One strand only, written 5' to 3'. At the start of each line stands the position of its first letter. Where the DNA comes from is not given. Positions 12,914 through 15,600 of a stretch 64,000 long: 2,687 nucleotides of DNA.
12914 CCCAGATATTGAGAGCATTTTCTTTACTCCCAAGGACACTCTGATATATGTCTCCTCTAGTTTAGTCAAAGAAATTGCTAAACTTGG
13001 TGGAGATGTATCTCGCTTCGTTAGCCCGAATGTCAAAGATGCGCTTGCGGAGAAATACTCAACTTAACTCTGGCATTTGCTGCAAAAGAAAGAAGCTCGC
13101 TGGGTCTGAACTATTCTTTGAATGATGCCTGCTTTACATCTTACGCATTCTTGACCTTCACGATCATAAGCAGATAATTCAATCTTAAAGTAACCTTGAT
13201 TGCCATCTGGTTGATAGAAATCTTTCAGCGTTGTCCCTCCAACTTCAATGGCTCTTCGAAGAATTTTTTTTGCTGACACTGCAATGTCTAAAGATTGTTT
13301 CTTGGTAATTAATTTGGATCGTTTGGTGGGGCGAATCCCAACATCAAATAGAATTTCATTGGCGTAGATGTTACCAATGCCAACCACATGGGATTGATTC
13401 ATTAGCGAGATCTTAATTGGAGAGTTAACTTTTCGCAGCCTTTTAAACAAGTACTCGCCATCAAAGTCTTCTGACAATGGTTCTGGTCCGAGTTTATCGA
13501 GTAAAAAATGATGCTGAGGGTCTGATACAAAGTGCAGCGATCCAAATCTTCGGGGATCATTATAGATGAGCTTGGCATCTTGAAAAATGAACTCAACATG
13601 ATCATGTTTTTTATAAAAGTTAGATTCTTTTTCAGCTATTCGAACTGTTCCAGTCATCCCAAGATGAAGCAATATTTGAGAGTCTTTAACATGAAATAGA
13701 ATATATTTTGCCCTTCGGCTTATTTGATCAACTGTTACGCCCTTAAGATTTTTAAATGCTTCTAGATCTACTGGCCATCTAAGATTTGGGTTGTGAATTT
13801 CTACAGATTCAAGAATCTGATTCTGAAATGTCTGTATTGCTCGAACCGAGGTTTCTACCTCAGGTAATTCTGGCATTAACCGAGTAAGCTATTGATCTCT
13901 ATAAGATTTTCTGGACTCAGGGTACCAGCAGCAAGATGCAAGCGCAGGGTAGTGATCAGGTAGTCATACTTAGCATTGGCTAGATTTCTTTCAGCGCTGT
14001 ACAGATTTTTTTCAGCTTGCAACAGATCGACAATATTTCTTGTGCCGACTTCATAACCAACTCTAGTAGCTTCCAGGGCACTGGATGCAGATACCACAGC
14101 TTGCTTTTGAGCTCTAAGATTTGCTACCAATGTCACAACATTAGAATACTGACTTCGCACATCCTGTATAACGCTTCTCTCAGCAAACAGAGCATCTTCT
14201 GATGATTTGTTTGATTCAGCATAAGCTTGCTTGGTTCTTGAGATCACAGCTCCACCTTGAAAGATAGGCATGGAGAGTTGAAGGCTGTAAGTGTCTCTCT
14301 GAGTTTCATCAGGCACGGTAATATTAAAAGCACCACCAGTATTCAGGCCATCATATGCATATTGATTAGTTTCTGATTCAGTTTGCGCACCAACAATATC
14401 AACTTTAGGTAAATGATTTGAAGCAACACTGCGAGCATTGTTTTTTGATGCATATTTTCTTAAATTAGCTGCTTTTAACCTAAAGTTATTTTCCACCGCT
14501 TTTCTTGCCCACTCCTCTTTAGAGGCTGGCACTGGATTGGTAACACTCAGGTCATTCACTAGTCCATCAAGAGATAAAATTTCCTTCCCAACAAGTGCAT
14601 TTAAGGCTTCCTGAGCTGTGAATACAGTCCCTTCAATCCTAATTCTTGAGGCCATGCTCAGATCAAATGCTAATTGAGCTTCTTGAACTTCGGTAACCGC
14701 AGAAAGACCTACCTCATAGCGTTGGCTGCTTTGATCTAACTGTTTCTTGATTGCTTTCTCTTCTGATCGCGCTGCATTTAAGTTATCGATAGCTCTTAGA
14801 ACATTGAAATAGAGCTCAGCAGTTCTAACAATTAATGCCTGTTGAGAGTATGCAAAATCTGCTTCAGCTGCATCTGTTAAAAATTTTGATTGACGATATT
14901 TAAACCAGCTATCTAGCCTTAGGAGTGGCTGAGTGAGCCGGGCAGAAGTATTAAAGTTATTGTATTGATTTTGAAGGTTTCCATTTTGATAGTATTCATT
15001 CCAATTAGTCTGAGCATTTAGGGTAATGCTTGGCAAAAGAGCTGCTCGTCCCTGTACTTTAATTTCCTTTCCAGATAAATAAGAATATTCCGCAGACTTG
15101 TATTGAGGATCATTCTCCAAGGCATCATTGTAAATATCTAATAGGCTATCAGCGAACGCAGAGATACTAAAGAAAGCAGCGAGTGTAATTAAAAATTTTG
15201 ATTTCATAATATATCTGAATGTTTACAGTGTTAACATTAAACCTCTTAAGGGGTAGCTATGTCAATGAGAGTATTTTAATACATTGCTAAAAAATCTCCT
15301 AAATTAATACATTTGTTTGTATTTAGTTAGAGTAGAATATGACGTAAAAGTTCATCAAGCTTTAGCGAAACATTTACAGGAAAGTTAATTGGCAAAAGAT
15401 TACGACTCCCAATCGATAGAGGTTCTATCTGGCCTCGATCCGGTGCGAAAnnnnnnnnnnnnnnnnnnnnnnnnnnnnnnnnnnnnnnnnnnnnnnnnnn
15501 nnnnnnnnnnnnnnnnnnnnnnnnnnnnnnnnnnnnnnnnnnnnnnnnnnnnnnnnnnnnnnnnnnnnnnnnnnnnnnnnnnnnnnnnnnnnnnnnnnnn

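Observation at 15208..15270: Third copy of the efflux operator over the tolC promoter, 36 kb from the pump genes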

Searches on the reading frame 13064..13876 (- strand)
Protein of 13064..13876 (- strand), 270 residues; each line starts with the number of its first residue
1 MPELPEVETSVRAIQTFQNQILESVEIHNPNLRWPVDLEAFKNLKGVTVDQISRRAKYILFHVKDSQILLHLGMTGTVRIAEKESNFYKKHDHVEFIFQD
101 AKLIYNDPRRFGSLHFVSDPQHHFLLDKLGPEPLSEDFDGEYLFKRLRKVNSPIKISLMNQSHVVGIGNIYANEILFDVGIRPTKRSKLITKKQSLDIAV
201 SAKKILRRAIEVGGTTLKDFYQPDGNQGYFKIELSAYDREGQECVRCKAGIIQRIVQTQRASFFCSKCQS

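Call 6: search_protein_families(library=ncbifam, proteins=[window:13064-13876:-])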
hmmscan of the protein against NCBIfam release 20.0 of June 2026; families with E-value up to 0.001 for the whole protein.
window:13064-13876:- (270 aa): 7 families
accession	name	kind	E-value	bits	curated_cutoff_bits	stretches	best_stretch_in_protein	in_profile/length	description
NF002211.1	PRK01103.1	equivalog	6e-91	304.8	212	1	1-269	1-273/274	bifunctional DNA-formamidopyrimidine glycosylase/DNA-(apurinic or apyrimidinic site) lyase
TIGR00577.1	fpg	equivalog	5.1e-83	278.6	203.3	1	1-269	1-276/276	DNA-formamidopyrimidine glycosylase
NF011386.0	PRK14811.1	equivalog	4.9e-58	196.5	414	1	1-269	1-262/269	DNA-formamidopyrimidine glycosylase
NF011385.0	PRK14810.1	equivalog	2.5e-57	194.4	423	1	1-269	1-271/272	DNA-formamidopyrimidine glycosylase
NF010551.0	PRK13945.1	equivalog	3.8e-57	193.8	348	1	1-269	1-281/282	DNA-formamidopyrimidine glycosylase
NF040775.1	endonuc_Nei2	equivalog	2.4e-26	92.7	400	1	5-269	2-251/252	endonuclease VIII Nei2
NF007763.0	PRK10445.1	equivalog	5e-20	72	252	1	1-269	1-262/263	endonuclease VIII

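Call 7: search_protein_families(library=pfam, proteins=[window:13064-13876:-])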
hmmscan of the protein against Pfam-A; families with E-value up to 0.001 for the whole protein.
window:13064-13876:- (270 aa): 2 families
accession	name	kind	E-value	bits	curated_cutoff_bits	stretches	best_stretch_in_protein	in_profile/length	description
PF01149.29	Fapy_DNA_glyco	-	3.3e-30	105.5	25.5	1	1-113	1-116/117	Formamidopyrimidine-DNA glycosylase N-terminal domain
PF06831.19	H2TH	-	3.5e-26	91.4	34.7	1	129-219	1-91/93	Formamidopyrimidine-DNA glycosylase H2TH domain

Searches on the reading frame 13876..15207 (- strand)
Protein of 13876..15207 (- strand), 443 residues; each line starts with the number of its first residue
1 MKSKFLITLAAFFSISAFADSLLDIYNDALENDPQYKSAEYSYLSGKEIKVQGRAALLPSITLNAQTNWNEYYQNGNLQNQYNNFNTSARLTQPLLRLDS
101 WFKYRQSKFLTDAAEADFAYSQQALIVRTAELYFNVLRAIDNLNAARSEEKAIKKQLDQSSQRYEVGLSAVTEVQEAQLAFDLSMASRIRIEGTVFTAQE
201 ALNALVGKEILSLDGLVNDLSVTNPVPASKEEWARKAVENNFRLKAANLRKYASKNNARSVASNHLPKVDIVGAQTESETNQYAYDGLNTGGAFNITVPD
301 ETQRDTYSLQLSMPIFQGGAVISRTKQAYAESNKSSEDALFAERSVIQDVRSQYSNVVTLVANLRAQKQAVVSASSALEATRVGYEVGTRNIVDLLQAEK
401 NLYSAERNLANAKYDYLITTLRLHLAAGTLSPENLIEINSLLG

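Call 6: search_protein_families(library=ncbifam, proteins=[window:13876-15207:-])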
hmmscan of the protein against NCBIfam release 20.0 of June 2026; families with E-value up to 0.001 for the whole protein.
window:13876-15207:- (443 aa): 6 families
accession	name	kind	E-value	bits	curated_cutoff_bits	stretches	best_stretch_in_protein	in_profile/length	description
NF007002.0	PRK09465.1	equivalog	1.8e-98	330.1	495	1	7-442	10-438/460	outer membrane channel protein TolC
TIGR01844.1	type_I_sec_TolC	subfamily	2.8e-89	300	225.15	1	19-441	2-411/414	TolC family outer membrane protein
NF052390.1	efflux_OMP_AbuO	equivalog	7.4e-53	179.8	700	1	1-442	1-445/447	multidrug efflux outer membrane protein AbuO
TIGR01845.1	outer_NodT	subfamily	9.7e-21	74.1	210.05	2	310-428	340-458/460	efflux transporter outer membrane subunit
NF033143.1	efflux_OM_AdeK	equivalog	1.2e-05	24.3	900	0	119-410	162-441/480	multidrug efflux RND transporter AdeIJK outer membrane channel subunit AdeK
NF033142.1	efflux_OM_AdeC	exception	0.00068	18.4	975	0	121-409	164-440/465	multidrug efflux RND transporter AdeABC outer membrane channel subunit AdeC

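Call 7: search_protein_families(library=pfam, proteins=[window:13876-15207:-])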
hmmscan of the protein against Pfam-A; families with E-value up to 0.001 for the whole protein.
window:13876-15207:- (443 aa): 1 family
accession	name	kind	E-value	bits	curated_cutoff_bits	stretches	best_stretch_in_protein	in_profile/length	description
PF02321.23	OEP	-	5.1e-55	186.6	22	2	231-427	2-186/187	Outer membrane efflux protein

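Call 11: find_homologous_proteins(query=window:13876-15207:-, max_evalue=1e-40)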
Query window:13876-15207:- (443 aa): 2977 proteins with E <= 1e-40 among 8000 candidates; the best 120 are listed.
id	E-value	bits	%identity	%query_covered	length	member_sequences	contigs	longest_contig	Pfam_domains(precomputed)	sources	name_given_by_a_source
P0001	1.1e-274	929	99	100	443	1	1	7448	PF02321.24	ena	-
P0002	1.7e-274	928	99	100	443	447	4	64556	PF02321.24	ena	-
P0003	7.3e-272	919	98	100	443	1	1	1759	PF02321.24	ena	-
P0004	5.3e-271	917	97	100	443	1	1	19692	PF02321.24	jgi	jgi:outer membrane protein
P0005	7.6e-264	893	97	96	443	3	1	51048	PF02321.24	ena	-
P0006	5.5e-258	874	96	100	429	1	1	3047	PF02321.24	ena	-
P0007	5.4e-257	870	92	100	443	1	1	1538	PF02321.24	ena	-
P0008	1.2e-255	866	91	100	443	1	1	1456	PF02321.24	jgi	jgi:outer membrane protein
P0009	1.6e-255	866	91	100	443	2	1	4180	PF02321.24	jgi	jgi:outer membrane protein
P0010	1.7e-255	866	91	100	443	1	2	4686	PF02321.24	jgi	-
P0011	2.6e-255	865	91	100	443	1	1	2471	PF02321.24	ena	-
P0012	3.7e-255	864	91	100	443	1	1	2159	PF02321.24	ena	-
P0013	6.0e-255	864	91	100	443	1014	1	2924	PF02321.24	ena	-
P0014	8.8e-255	863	91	100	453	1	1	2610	PF02321.24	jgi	jgi:outer membrane protein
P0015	1.1e-254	863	91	100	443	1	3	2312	PF02321.24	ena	-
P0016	1.2e-254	863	91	100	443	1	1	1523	PF02321.24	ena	-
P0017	1.5e-254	862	91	100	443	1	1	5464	PF02321.24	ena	-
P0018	1.6e-254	862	90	100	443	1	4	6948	PF02321.24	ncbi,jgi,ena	-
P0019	1.9e-254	862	91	100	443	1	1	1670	PF02321.24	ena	-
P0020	2.7e-254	862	91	100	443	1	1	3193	PF02321.24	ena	-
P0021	3.0e-254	861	91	100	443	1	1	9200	PF02321.24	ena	-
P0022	3.6e-254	861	90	100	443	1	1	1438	PF02321.24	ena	-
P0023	4.0e-254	861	91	100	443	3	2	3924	PF02321.24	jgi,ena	-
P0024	8.5e-254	860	90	100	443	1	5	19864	PF02321.24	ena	-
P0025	1.1e-253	860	90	100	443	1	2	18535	PF02321.24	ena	-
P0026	1.2e-253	859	91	100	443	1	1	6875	PF02321.24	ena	-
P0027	1.4e-253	859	90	100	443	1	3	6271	PF02321.24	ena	-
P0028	1.4e-253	859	91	100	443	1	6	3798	PF02321.24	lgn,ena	-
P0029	1.5e-253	859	91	100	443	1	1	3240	PF02321.24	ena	-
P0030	1.7e-253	859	90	100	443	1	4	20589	PF02321.24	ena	-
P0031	1.7e-253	859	91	100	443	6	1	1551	PF02321.24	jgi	jgi:outer membrane protein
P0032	2.0e-253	859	91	100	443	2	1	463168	PF02321.24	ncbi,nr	ncbi:TolC family outer membrane protein [Gammaproteobacteria bacterium]|nr:TolC family outer membran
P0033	2.3e-253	859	90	100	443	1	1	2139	PF02321.24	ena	-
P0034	2.4e-253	858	90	100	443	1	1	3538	PF02321.24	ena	-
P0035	2.8e-253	858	90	100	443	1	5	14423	PF02321.24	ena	-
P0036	2.9e-253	858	90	100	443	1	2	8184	PF02321.24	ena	-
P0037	3.6e-253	858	90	100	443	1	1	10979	PF02321.24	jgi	jgi:outer membrane protein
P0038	3.8e-253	858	90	100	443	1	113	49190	PF02321.24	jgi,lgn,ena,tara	jgi:outer membrane protein|tara:strand:+ start:2663 stop:3994 length:1332 start_codon:yes stop_codon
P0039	3.8e-253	858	90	100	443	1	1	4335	PF02321.24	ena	-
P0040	4.2e-253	858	90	100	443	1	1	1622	PF02321.24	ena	-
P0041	4.4e-253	858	91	100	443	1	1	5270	PF02321.24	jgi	jgi:outer membrane protein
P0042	5.0e-253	857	90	100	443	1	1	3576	PF02321.24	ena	-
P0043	5.1e-253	857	90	100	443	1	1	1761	PF02321.24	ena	-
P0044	5.1e-253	857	89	100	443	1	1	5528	PF02321.24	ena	-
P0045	5.1e-253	857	89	100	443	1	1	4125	PF02321.24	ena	-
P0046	5.5e-253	857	91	100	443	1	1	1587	PF02321.24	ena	-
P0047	5.8e-253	857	90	100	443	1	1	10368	PF02321.24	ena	-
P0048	5.9e-253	857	90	100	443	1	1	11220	PF02321.24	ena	-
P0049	6.0e-253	857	90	100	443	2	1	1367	PF02321.24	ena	-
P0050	6.0e-253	857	90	100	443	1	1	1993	PF02321.24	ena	-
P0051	6.5e-253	857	90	100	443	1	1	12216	PF02321.24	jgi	jgi:outer membrane protein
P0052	7.3e-253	857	89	100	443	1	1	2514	PF02321.24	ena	-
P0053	7.4e-253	857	90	100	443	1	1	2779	PF02321.24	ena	-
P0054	7.8e-253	857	89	100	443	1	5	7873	PF02321.24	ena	-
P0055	7.8e-253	857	90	100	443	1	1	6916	PF02321.24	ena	-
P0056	8.4e-253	857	90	100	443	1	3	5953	PF02321.24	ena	-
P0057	8.7e-253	857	90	100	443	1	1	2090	PF02321.24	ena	-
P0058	9.1e-253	857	89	100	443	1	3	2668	PF02321.24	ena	-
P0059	9.1e-253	857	90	100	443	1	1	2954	PF02321.24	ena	-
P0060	9.7e-253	856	90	100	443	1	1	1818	PF02321.24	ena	-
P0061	9.8e-253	856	90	100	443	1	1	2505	PF02321.24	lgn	-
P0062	1.2e-252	856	90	100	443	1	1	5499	PF02321.24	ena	-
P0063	1.4e-252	856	89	100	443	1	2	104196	PF02321.24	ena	-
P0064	1.5e-252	856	89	100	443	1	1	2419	PF02321.24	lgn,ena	-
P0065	1.5e-252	856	90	100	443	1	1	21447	PF02321.24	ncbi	-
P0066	1.5e-252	856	90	100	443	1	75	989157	PF02321.24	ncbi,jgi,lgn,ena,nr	ncbi:TolC family outer membrane protein [Gammaproteobacteria bacterium]|jgi:outer membrane protein|n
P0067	1.6e-252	856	89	100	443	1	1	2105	PF02321.24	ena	-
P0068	1.8e-252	856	89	100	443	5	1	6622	PF02321.24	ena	-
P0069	1.9e-252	855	90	100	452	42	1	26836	PF02321.24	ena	-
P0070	1.9e-252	855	90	100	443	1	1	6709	PF02321.24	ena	-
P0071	2.1e-252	855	90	100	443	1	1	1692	PF02321.24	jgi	jgi:outer membrane protein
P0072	2.2e-252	855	90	100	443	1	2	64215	PF02321.24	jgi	jgi:outer membrane protein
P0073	2.2e-252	855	90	100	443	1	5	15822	PF02321.24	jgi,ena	-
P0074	2.3e-252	855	89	100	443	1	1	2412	PF02321.24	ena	-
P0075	2.3e-252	855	90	100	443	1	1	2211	PF02321.24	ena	-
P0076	2.4e-252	855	89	100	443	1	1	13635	PF02321.24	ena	-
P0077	2.6e-252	855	90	100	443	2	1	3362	PF02321.24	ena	-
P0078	2.7e-252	855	90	100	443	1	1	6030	PF02321.24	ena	-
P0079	3.0e-252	855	90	100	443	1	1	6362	PF02321.24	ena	-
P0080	3.7e-252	855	90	100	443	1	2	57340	PF02321.24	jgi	jgi:outer membrane protein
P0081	3.9e-252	854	90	100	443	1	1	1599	PF02321.24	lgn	-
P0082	4.1e-252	854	89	100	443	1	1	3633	PF02321.24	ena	-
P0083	4.2e-252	854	90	100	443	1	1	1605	PF02321.24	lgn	-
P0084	4.2e-252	854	89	100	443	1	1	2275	PF02321.24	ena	-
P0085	4.9e-252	854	90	100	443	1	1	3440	PF02321.24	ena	-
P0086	4.9e-252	854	90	100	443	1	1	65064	PF02321.24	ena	-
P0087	5.3e-252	854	89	100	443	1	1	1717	PF02321.24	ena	-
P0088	5.6e-252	854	90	100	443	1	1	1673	PF02321.24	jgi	jgi:outer membrane protein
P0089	6.0e-252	854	90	100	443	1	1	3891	PF02321.24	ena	-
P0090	6.2e-252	854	90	100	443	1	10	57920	PF02321.24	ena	-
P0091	6.8e-252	854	90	100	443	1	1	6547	PF02321.24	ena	-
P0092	6.9e-252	854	89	100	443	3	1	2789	PF02321.24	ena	-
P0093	8.2e-252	853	90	100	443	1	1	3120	PF02321.24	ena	-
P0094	8.6e-252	853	89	100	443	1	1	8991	PF02321.24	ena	-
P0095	8.7e-252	853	90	100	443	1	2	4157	PF02321.24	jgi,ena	-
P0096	8.9e-252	853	90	100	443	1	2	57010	PF02321.24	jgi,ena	jgi:outer membrane protein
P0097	8.9e-252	853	90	100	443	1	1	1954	PF02321.24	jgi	-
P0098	9.3e-252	853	90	100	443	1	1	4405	PF02321.24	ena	-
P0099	1.0e-251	853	90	99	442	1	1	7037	PF02321.24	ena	-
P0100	1.1e-251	853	90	100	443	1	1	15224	PF02321.24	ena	-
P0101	1.1e-251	853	90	100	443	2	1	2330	PF02321.24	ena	-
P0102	1.3e-251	853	90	100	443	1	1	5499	PF02321.24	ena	-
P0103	1.3e-251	853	90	100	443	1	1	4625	PF02321.24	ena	-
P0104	1.3e-251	853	90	100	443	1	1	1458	PF02321.24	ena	-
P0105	1.4e-251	853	90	99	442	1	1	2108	PF02321.24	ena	-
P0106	1.7e-251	852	90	100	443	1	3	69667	PF02321.24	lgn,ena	-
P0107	1.8e-251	852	90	100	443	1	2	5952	PF02321.24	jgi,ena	-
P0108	2.1e-251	852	89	100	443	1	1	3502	PF02321.24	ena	-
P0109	2.5e-251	852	90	100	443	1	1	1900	PF02321.24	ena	-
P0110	2.5e-251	852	90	100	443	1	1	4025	PF02321.24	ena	-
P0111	2.6e-251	852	90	100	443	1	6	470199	PF02321.24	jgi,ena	jgi:outer membrane protein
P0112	2.6e-251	852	90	100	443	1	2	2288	PF02321.24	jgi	jgi:outer membrane protein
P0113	2.7e-251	852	88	100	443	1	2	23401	PF02321.24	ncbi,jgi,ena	-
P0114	3.2e-251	851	89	100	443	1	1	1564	PF02321.24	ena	-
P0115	3.5e-251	851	90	100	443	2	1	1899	PF02321.24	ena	-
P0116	3.5e-251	851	90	100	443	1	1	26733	PF02321.24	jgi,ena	jgi:outer membrane protein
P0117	4.0e-251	851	90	100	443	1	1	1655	PF02321.24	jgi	-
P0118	4.6e-251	851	90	100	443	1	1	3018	PF02321.24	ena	-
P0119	4.6e-251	851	89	100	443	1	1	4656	PF02321.24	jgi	-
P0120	4.8e-251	851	89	100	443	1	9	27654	PF02321.24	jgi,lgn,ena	-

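Call 12: find_related_loci(query=window:13876-15207:-, collection=genome_contigs, flank=4000)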
Query window:13876-15207:- (443 aa) in genome_contigs; peptide patterns used: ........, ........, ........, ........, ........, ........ (x = any residue, [..] = any of these).
231 stretches matched a pattern; 130 encode a relative of the query (tblastn E <= 1e-3); the best 80 are kept; 80 distinct loci.
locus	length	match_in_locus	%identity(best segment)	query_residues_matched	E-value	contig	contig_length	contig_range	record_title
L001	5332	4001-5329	92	1-443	0e+0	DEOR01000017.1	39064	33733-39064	MAG TPA_asm: Proteobacteria bacterium UBA3413 UBA3413_contig_198, whole genome shotgun sequence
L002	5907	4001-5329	91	1-443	0e+0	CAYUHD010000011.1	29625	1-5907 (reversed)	MAG TPA_asm: uncultured Gammaproteobacteria bacterium isolate SRP077602_co11_421 genome assembly, contig: NODE_1343_leng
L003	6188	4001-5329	91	1-443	0e+0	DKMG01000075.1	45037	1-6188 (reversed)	MAG TPA_asm: Proteobacteria bacterium UBA7420 UBA7420_contig_16831, whole genome shotgun sequence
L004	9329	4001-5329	90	1-443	0e+0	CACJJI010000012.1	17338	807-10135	MAG: uncultured SAR86 cluster bacterium isolate AG-447-I15 genome assembly, contig: AG-447-I15_NODE_12, whole genome sho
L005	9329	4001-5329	90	1-443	0e+0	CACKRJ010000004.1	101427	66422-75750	MAG: uncultured SAR86 cluster bacterium isolate AG-457-D18 genome assembly, contig: AG-457-D18_NODE_4, whole genome shot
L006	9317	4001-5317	92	1-439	0e+0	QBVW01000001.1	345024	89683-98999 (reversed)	SAR86 cluster bacterium AG-313-D11 Ga0172192_101, whole genome shotgun sequence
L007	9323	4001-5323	91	2-443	0e+0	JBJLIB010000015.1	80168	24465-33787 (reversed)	MAG: Gammaproteobacteria bacterium isolate LRMED-353 SAR86-LRMED-353-C900, whole genome shotgun sequence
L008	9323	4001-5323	91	2-443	0e+0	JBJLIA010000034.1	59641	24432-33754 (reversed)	MAG: Gammaproteobacteria bacterium isolate LRMED-352 SAR86-LRMED-352-C42, whole genome shotgun sequence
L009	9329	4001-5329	90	1-443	0e+0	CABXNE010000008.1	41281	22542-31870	MAG: uncultured SAR86 cluster bacterium isolate AG-319-K08 genome assembly, contig: AG-319-K08_NODE_8, whole genome shot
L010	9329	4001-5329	90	1-443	0e+0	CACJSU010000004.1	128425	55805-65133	MAG: uncultured SAR86 cluster bacterium isolate AG-447-P08 genome assembly, contig: AG-447-P08_NODE_4, whole genome shot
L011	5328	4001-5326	90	1-442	0e+0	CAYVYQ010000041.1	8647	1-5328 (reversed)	MAG TPA_asm: uncultured Gammaproteobacteria bacterium isolate SRP329387_co2_105 genome assembly, contig: NODE_4970_lengt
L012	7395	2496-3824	90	1-443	0e+0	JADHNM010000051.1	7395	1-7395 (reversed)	MAG: SAR86 cluster bacterium isolate BS301-5m-G68 BS301-5m-C14421, whole genome shotgun sequence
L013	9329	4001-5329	88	1-443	0e+0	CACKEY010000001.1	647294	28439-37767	MAG: uncultured SAR86 cluster bacterium isolate AG-453-K07 genome assembly, contig: AG-453-K07_NODE_1, whole genome shot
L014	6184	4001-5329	89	1-443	0e+0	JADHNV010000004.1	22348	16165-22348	MAG: SAR86 cluster bacterium isolate BS301-5m-G77 BS301-5m-sub-C288, whole genome shotgun sequence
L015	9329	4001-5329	88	1-443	0e+0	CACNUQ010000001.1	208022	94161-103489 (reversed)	MAG: uncultured SAR86 cluster bacterium isolate AG-893-O10 genome assembly, contig: AG-893-O10_NODE_1, whole genome shot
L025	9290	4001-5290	76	13-443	0e+0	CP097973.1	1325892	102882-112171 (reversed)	SAR86 cluster bacterium isolate D2474-A1-1 chromosome, complete genome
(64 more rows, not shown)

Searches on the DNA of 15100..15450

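Call 51: search_rna_families(source=window, start=15100, end=15450, threshold=evalue, max_evalue=1)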
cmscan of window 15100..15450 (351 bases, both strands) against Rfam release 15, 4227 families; matches with E-value up to 1: 1.
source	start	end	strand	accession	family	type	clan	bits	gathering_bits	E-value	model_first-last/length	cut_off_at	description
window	15248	15386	+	RF00425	SNORA18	Gene; snRNA; snoRNA; HACA-box;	CL00038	21.4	70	0.16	1-132/132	no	Small nucleolar RNA SNORA18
